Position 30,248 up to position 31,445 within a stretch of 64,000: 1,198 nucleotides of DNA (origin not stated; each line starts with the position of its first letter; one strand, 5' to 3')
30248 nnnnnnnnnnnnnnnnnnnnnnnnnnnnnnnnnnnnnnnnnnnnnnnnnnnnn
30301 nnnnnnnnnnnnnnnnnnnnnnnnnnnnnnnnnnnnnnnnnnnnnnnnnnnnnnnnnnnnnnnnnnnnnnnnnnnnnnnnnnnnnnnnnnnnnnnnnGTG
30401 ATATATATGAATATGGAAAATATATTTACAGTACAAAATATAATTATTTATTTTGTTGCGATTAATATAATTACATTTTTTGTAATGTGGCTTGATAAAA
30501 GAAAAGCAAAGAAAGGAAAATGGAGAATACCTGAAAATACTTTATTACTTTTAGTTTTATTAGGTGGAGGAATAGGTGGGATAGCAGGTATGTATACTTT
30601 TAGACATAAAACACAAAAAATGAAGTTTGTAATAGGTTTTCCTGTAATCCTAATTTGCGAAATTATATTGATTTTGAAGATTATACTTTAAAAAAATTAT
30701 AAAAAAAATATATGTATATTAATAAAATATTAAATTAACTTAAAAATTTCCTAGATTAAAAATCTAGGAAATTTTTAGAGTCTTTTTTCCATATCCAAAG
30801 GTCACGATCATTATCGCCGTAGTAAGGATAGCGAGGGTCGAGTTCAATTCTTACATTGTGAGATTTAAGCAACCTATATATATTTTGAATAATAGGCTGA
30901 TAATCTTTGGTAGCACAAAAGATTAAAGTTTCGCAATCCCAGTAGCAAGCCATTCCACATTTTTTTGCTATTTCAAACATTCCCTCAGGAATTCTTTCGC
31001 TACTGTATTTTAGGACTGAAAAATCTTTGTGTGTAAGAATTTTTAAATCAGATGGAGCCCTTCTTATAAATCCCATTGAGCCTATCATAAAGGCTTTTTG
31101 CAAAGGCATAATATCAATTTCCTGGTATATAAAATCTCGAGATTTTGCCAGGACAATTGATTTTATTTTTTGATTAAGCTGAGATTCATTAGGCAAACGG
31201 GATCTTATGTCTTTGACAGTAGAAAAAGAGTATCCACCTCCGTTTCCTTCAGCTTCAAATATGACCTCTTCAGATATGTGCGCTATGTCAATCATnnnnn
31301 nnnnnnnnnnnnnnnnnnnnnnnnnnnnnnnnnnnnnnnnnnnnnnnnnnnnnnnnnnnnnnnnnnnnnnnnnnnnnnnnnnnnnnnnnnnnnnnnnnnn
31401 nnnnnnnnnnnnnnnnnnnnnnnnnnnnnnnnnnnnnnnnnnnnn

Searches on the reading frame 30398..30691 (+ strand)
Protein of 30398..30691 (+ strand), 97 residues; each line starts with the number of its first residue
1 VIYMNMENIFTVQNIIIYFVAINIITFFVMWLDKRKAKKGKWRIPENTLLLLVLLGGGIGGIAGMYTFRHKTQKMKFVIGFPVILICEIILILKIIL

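Call 7: search_protein_families(library=pfam, proteins=[window:30398-30691:+])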
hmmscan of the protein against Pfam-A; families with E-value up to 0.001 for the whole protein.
window:30398-30691:+ (97 aa): 2 families
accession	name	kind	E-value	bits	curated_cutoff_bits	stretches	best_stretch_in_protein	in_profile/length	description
PF06961.18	DUF1294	-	1e-27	96.6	25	1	23-77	1-55/55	Protein of unknown function (DUF1294)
PF00499.25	Oxidored_q3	-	0.00072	19.8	33.2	1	11-68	38-96/146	NADH-ubiquinone/plastoquinone oxidoreductase chain 6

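Call 8: search_protein_families(library=ncbifam, proteins=[window:30398-30691:+])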
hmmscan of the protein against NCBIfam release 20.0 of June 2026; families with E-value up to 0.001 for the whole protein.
window:30398-30691:+ (97 aa): 0 families

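Call 34: find_homologous_proteins(query=window:30398-30691:+, max_evalue=1e-10)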
Query window:30398-30691:+ (97 aa): 3013 proteins with E <= 1e-10 among 3022 candidates; the best 120 are listed.
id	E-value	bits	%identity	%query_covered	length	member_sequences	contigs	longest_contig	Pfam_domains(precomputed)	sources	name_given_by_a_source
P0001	7.7e-53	194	100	97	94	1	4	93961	PF06961.19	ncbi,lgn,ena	-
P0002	4.0e-52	192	99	97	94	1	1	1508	PF06961.19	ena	-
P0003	4.1e-52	192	99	97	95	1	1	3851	PF06961.19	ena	-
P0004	6.1e-52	192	98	97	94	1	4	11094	PF06961.19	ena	-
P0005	1.9e-51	190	97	97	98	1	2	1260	PF06961.19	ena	-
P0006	3.5e-51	189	98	97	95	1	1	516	PF06961.19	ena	-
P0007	5.2e-51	189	97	97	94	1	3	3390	PF06961.19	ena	-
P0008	4.8e-50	185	96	97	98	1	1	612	PF06961.19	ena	-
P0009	7.9e-50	185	95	82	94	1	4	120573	PF06961.19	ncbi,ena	-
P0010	1.1e-48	181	94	81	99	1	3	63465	PF06961.19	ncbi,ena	-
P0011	2.1e-48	180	92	81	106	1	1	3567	PF06961.19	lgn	-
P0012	4.0e-46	173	85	97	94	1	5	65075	PF06961.19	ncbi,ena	-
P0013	3.6e-45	170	86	93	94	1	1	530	PF06961.19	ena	-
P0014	6.0e-45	169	86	93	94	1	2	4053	PF06961.19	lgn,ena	-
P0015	6.6e-45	169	85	92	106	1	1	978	PF06961.19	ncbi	-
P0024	3.5e-44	167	82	81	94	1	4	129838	PF06961.19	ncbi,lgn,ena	-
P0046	3.5e-43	163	80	93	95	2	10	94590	PF06961.19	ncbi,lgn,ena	-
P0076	1.4e-42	162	84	82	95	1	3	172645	PF06961.19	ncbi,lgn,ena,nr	ncbi:MAG: DUF1294 domain-containing protein [Clostridia bacterium]|nr:DUF1294 domain-containing prot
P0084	1.8e-42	161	80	82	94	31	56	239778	PF06961.19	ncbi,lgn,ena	-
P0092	3.2e-42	160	79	93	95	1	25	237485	PF06961.19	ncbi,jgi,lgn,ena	-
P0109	9.4e-42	159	80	93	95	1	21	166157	PF06961.19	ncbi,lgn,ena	-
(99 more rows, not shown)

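Call 36: find_encoding_contigs(protein=P0012, flank=8000, max_places=2)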
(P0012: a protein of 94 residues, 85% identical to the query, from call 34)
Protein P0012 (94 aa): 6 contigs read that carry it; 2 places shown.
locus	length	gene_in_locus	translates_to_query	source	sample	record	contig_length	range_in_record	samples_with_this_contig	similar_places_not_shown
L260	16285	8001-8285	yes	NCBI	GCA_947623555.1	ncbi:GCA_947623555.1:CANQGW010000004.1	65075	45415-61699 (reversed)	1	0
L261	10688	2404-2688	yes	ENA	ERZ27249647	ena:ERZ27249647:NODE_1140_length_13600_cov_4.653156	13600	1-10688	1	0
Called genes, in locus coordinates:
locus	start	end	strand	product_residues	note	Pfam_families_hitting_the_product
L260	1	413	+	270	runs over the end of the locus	PF01148:CTP_transf_1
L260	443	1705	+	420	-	PF02163:Peptidase_M50, PF00595:PDZ (weak), PF13180:PDZ_2, PF17820:PDZ_6, PF00595:PDZ (weak), PF13180:PDZ_2, PF17820:PDZ_6 (weak)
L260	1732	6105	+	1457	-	PF11490:DNA_pol3_a_NII, PF02811:PHP, PF00929:RNase_T, PF13482:RNase_H_2 (weak), PF02811:PHP, PF07733:DNA_pol3_alpha, PF17657:DNA_pol3_finger, PF14579:HHH_6, +1 more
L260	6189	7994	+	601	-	-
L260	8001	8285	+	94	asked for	PF06961:DUF1294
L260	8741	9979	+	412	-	-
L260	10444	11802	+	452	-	PF04055:Radical_SAM, PF13353:Fer4_12 (weak), PF13186:SPASM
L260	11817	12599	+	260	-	-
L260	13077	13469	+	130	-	PF07751:Abi_2 (weak)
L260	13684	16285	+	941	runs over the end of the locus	PF00005:ABC_tran (faint), PF02463:SMC_N (faint), PF03193:RsgA_GTPase (faint), PF13191:AAA_16 (faint), PF13555:AAA_29 (faint), PF20703:nSTAND1 (faint), PF17760:UvrA_inter, PF17755:UvrA_DNA-bind, +1 more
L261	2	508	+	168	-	?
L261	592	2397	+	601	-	-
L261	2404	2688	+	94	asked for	PF06961:DUF1294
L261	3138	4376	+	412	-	-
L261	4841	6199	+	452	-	PF04055:Radical_SAM, PF13353:Fer4_12 (weak), PF13186:SPASM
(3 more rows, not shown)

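Call 37: find_encoding_contigs(protein=P0024, flank=8000, max_places=2)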
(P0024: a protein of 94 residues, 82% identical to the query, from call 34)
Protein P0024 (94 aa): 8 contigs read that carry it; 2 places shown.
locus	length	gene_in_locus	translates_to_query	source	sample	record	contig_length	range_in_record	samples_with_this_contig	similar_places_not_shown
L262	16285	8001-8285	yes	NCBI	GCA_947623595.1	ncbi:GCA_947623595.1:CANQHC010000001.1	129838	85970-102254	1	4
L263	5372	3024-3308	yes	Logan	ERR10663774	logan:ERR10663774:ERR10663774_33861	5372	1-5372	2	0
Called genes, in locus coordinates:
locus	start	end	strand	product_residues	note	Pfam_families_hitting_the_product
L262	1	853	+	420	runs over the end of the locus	PF02163:Peptidase_M50, PF13180:PDZ_2 (weak), PF17820:PDZ_6 (weak), PF14685:PDZ_Tricorn (faint), PF00595:PDZ (weak), PF13180:PDZ_2 (weak), PF17820:PDZ_6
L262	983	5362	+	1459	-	PF11490:DNA_pol3_a_NII, PF01336:tRNA_anti-codon (faint), PF02811:PHP, PF00929:RNase_T, PF02811:PHP, PF07733:DNA_pol3_alpha, PF17657:DNA_pol3_finger, PF14579:HHH_6, +1 more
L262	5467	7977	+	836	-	PF13518:HTH_28 (faint)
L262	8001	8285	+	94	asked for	PF06961:DUF1294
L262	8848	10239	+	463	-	PF12229:PG_binding_4 (weak), PF03734:YkuD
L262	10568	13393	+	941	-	PF00005:ABC_tran (faint), PF02463:SMC_N (faint), PF03193:RsgA_GTPase (faint), PF13191:AAA_16 (faint), PF13304:AAA_21 (faint), PF13555:AAA_29 (faint), PF17760:UvrA_inter, PF17755:UvrA_DNA-bind, +2 more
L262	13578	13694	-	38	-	-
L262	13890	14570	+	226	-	PF02224:Cytidylate_kin, PF13189:Cytidylate_kin2 (weak)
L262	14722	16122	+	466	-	PF21799:MurD-like_N, PF08245:Mur_ligase_M, PF02875:Mur_ligase_C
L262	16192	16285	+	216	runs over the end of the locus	-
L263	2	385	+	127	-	?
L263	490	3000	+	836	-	PF13518:HTH_28 (faint)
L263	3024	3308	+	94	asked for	PF06961:DUF1294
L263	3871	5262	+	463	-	PF12229:PG_binding_4 (weak), PF03734:YkuD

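Call 38: find_encoding_contigs(protein=P0084, flank=8000, max_places=2)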
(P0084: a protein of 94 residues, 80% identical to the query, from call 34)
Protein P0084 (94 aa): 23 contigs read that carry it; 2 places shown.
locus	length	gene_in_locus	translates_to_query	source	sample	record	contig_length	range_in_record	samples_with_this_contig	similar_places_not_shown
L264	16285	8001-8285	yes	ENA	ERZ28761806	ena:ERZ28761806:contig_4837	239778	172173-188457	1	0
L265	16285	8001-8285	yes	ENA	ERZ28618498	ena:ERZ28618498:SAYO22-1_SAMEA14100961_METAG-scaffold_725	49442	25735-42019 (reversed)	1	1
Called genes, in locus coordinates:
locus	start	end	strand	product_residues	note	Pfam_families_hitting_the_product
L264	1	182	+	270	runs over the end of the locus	PF01148:CTP_transf_1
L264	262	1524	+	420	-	PF02163:Peptidase_M50, PF13180:PDZ_2, PF14685:PDZ_Tricorn (faint), PF17820:PDZ_6, PF00595:PDZ (weak), PF13180:PDZ_2, PF17820:PDZ_6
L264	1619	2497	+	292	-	PF14480:DNA_pol3_a_NI (weak), PF11490:DNA_pol3_a_NII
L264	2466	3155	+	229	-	PF02811:PHP, PF00929:RNase_T (weak)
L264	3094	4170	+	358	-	PF00929:RNase_T, PF02811:PHP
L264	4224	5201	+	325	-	PF07733:DNA_pol3_alpha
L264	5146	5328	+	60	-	PF17657:DNA_pol3_finger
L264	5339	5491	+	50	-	-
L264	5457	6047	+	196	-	PF14579:HHH_6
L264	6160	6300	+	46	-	-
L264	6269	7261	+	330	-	PF15978:TnsD (faint), PF00196:GerE (faint)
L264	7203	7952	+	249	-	-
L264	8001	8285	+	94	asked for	PF06961:DUF1294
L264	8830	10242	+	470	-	PF03734:YkuD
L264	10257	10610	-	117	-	-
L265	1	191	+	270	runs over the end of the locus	PF01148:CTP_transf_1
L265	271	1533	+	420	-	PF02163:Peptidase_M50, PF13180:PDZ_2, PF14685:PDZ_Tricorn (faint), PF17820:PDZ_6, PF00595:PDZ (weak), PF13180:PDZ_2, PF17820:PDZ_6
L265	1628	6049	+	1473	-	PF11490:DNA_pol3_a_NII, PF01336:tRNA_anti-codon (faint), PF02811:PHP, PF00929:RNase_T, PF02811:PHP, PF07733:DNA_pol3_alpha, PF17657:DNA_pol3_finger, PF14579:HHH_6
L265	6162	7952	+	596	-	PF00196:GerE (faint)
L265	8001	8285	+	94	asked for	PF06961:DUF1294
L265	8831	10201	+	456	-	PF03734:YkuD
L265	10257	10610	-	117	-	-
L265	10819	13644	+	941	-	PF00005:ABC_tran (faint), PF02463:SMC_N (faint), PF03193:RsgA_GTPase (faint), PF13191:AAA_16 (faint), PF13304:AAA_21 (faint), PF13401:AAA_22 (faint), PF17760:UvrA_inter, PF17755:UvrA_DNA-bind, +3 more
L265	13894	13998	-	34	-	-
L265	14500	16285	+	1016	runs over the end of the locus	PF00041:fn3 (faint), PF25059:FN3_DSCAM-DSCAML_C (weak)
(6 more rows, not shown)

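Call 41: find_encoding_contigs(protein=P0076, flank=7000, max_places=1)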
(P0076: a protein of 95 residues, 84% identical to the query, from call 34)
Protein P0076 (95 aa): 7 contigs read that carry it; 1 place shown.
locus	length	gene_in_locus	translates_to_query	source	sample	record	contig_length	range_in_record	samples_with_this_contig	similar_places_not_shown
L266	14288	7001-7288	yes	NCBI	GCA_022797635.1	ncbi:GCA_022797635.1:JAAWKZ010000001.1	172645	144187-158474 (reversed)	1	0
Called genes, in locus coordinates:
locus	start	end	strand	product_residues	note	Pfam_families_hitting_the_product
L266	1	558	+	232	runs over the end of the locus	PF01148:CTP_transf_1, PF01864:CarS-like (weak)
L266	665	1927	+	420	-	PF02163:Peptidase_M50, PF14685:PDZ_Tricorn (faint), PF17820:PDZ_6, PF00595:PDZ, PF13180:PDZ_2, PF17820:PDZ_6 (weak)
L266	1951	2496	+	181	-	PF00293:NUDIX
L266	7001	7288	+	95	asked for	PF06961:DUF1294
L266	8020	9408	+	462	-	PF28494:GlyRS_ins_1 (faint), PF00587:tRNA-synt_2b, PF03129:HGTP_anticodon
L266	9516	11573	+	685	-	PF01943:Polysacc_synt, PF01554:MatE, PF13440:Polysacc_synt_3 (weak), PF03023:MurJ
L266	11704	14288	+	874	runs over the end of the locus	PF01326:PPDK_N, PF00391:PEP-utilizers, PF02896:PEP-utilizers_C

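Call 42: find_encoding_contigs(protein=P0092, flank=7000, max_places=1)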
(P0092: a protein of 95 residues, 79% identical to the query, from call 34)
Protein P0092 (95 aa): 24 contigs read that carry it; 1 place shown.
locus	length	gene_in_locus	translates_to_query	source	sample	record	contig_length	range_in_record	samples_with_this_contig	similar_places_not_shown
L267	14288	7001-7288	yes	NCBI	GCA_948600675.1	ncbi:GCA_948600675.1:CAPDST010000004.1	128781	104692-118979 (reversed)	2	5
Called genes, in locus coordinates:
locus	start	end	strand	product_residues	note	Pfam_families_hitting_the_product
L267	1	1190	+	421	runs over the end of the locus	PF02163:Peptidase_M50, PF14685:PDZ_Tricorn (faint), PF17820:PDZ_6 (weak), PF00595:PDZ (weak), PF13180:PDZ_2, PF17820:PDZ_6 (weak)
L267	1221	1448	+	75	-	PF13238:AAA_18 (weak)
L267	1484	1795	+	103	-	-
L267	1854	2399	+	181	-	PF00300:His_Phos_1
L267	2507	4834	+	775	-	PF11490:DNA_pol3_a_NII, PF02811:PHP, PF00929:RNase_T, PF13482:RNase_H_2 (faint), PF02811:PHP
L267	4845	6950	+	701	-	PF07733:DNA_pol3_alpha, PF17657:DNA_pol3_finger, PF14579:HHH_6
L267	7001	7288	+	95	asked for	PF06961:DUF1294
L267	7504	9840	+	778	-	-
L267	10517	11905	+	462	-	PF28494:GlyRS_ins_1 (faint), PF00587:tRNA-synt_2b, PF03129:HGTP_anticodon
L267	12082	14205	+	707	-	PF01943:Polysacc_synt, PF03023:MurJ (weak), PF01554:MatE, PF03023:MurJ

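Call 43: find_encoding_contigs(protein=P0109, flank=7000, max_places=1)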
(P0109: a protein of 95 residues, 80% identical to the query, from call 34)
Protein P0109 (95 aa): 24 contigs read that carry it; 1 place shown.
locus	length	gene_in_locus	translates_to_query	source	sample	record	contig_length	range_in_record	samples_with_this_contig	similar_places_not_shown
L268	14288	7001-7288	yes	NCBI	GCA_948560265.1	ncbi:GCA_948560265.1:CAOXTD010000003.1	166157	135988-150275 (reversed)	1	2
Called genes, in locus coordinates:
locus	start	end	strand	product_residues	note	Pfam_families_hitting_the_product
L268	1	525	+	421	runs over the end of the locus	PF02163:Peptidase_M50, PF14685:PDZ_Tricorn (faint), PF17820:PDZ_6, PF00595:PDZ, PF13180:PDZ_2, PF17820:PDZ_6 (weak)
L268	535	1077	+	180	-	PF00300:His_Phos_1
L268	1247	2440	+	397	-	PF01637:ATPase_2 (faint), PF13173:AAA_14, PF13635:DUF4143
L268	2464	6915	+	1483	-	PF11490:DNA_pol3_a_NII, PF02811:PHP, PF00929:RNase_T, PF02811:PHP, PF07733:DNA_pol3_alpha, PF17657:DNA_pol3_finger, PF14579:HHH_6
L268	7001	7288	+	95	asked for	PF06961:DUF1294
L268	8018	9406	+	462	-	PF28494:GlyRS_ins_1 (faint), PF00587:tRNA-synt_2b, PF03129:HGTP_anticodon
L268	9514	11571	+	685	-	PF01943:Polysacc_synt, PF03023:MurJ (weak), PF01554:MatE, PF03023:MurJ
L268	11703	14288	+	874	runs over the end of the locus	PF01326:PPDK_N, PF00391:PEP-utilizers, PF02896:PEP-utilizers_C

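Call 44: find_encoding_contigs(protein=P0046, flank=7000, max_places=1)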
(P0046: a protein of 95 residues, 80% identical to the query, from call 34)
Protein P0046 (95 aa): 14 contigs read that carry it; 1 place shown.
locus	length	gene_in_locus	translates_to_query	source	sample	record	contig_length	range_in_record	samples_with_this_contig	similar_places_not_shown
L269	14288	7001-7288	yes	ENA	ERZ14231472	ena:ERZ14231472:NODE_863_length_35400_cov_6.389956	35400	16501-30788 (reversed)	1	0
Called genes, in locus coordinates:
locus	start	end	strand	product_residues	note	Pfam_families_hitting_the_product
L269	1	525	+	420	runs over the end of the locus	PF02163:Peptidase_M50, PF14685:PDZ_Tricorn (faint), PF17820:PDZ_6, PF00595:PDZ, PF13180:PDZ_2, PF17820:PDZ_6 (weak)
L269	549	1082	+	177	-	PF00293:NUDIX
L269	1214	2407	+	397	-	PF13173:AAA_14, PF13635:DUF4143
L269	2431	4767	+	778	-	PF11490:DNA_pol3_a_NII, PF02811:PHP, PF00929:RNase_T, PF13482:RNase_H_2 (faint), PF02811:PHP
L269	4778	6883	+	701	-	PF07733:DNA_pol3_alpha, PF17657:DNA_pol3_finger, PF14579:HHH_6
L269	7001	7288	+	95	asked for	PF06961:DUF1294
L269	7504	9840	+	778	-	PF13384:HTH_23 (faint), PF13518:HTH_28 (faint), PF08281:Sigma70_r4_2 (faint)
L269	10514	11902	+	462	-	PF28494:GlyRS_ins_1 (faint), PF00587:tRNA-synt_2b, PF03129:HGTP_anticodon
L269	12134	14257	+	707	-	PF01943:Polysacc_synt, PF03023:MurJ (weak), PF01554:MatE, PF03023:MurJ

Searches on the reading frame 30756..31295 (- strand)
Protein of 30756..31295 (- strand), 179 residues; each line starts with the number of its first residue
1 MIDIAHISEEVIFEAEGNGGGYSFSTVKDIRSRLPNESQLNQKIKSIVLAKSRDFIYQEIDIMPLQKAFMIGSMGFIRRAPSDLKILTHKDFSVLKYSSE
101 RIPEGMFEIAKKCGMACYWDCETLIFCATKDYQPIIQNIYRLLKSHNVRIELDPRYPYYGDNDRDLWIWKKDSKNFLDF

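Call 7: search_protein_families(library=pfam, proteins=[window:30756-31295:-])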
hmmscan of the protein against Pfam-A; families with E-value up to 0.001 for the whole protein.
window:30756-31295:- (179 aa): 0 families

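Call 8: search_protein_families(library=ncbifam, proteins=[window:30756-31295:-])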
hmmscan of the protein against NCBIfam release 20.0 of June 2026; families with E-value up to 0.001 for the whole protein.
window:30756-31295:- (179 aa): 0 families

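Call 66: search_protein_families(library=phrogs, proteins=[window:30756-31295:-], max_evalue=0.01)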
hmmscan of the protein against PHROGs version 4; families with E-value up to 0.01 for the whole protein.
window:30756-31295:- (179 aa): 0 families

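Call 83: find_homologous_proteins(query=window:30756-31295:-, max_evalue=0.001)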
Query window:30756-31295:- (179 aa): 3 proteins with E <= 0.001 among 21 candidates.
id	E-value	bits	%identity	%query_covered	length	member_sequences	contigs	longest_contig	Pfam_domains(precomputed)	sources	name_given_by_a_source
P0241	6.5e-116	402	98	100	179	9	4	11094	-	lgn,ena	-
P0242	3.3e-71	257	69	95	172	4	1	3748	-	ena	-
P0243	2.0e-60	222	59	97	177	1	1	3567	-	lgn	-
